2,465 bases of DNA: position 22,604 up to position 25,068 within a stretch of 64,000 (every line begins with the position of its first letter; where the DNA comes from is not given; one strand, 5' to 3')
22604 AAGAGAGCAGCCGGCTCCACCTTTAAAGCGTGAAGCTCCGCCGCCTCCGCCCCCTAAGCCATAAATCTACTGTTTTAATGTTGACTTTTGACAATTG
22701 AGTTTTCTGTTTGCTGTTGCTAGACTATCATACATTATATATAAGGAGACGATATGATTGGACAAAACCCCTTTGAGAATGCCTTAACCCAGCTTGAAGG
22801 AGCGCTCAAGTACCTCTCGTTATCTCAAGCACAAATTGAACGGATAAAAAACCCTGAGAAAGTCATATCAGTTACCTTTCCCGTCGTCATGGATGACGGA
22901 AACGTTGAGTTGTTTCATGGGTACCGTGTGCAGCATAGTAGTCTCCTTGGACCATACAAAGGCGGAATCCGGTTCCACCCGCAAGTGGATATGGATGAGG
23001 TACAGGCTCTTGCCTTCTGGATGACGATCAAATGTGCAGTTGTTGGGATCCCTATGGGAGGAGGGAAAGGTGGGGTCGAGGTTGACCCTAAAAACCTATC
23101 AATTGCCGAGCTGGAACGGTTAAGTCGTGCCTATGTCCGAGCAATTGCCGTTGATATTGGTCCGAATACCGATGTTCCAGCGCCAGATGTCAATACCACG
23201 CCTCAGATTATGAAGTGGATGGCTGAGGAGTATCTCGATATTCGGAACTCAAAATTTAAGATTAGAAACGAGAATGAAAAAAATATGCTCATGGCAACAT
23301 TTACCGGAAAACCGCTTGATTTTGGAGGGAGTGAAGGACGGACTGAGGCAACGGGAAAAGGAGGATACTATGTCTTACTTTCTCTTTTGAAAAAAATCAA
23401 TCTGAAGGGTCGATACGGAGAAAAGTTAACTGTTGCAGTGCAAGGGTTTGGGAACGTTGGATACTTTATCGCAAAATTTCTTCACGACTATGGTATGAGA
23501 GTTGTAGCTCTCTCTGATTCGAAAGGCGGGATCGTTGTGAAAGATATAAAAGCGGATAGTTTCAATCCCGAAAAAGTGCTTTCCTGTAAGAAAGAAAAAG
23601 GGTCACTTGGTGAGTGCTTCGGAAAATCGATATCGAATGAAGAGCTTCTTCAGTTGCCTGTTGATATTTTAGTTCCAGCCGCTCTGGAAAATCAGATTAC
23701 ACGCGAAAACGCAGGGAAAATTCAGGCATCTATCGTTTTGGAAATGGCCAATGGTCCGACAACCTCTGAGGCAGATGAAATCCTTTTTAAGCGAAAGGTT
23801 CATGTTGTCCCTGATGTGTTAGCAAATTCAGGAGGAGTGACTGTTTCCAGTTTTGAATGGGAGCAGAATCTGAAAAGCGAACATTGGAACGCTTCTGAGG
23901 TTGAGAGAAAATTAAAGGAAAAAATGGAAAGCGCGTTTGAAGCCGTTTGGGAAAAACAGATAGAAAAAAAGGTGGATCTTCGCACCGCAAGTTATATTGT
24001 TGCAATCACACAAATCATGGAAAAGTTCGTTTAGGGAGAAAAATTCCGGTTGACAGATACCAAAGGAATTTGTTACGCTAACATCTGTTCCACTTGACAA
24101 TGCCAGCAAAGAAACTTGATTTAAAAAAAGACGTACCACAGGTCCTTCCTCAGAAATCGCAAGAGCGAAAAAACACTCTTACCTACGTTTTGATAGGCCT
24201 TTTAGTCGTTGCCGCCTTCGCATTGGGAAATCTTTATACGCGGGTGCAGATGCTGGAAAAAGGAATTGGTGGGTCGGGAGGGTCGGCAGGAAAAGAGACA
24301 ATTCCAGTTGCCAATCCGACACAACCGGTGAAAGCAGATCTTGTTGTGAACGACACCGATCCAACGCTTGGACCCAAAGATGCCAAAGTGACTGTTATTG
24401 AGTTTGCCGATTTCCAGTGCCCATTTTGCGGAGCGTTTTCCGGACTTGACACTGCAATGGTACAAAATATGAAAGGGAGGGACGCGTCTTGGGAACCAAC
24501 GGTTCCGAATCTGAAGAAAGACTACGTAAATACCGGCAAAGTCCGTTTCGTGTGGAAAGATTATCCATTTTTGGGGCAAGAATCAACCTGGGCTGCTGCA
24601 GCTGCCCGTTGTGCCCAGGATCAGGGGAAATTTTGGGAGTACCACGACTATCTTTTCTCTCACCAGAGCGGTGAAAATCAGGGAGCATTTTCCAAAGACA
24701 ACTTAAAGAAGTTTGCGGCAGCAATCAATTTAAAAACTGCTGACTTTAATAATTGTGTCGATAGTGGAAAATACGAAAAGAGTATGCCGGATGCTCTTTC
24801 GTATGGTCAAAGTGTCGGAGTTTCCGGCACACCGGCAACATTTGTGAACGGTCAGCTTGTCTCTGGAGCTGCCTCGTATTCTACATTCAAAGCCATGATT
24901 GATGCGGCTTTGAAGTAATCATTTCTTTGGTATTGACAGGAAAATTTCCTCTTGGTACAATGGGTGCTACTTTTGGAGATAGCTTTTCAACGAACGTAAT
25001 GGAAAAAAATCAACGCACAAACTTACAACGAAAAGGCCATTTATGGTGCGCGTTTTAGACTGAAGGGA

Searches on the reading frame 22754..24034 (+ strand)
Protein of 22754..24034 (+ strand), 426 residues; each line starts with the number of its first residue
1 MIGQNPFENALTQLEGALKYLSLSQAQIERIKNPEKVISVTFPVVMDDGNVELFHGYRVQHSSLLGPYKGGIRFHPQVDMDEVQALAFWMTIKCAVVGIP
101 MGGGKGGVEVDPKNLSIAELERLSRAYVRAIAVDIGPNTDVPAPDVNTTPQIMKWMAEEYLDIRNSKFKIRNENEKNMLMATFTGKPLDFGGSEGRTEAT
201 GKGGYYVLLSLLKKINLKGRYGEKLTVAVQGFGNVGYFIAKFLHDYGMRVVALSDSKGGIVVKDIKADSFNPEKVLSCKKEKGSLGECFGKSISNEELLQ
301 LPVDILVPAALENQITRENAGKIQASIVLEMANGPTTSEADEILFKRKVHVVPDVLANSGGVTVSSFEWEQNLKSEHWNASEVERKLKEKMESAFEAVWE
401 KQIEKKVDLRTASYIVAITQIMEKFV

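Call 89: search_protein_families(library=pfam, proteins=[window:22754-24034:+], max_evalue=0.0001)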
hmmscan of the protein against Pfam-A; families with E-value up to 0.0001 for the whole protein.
window:22754-24034:+ (426 aa): 2 families
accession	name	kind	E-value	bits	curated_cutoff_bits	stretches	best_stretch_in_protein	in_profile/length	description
PF00208.27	ELFV_dehydrog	-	5.1e-71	239.6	23.4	1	191-423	1-235/241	Glutamate/Leucine/Phenylalanine/Valine dehydrogenase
PF02812.23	ELFV_dehydrog_N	-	2.1e-57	192.8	25.3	1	34-160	1-127/129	Glu/Leu/Phe/Val dehydrogenase, dimerisation domain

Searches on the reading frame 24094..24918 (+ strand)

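Call 89: search_protein_families(library=pfam, proteins=[window:24094-24918:+], max_evalue=0.0001)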
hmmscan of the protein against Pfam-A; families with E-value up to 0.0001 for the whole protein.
window:24094-24918:+ (274 aa): 2 families
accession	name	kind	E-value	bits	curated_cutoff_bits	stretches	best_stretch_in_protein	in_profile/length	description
PF13462.12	Thioredoxin_4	-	2.3e-34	119.4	23.2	2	131-271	29-165/165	Thioredoxin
PF01323.26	DSBA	-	2e-16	60.8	25.6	1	100-268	1-189/191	DSBA-like thioredoxin domain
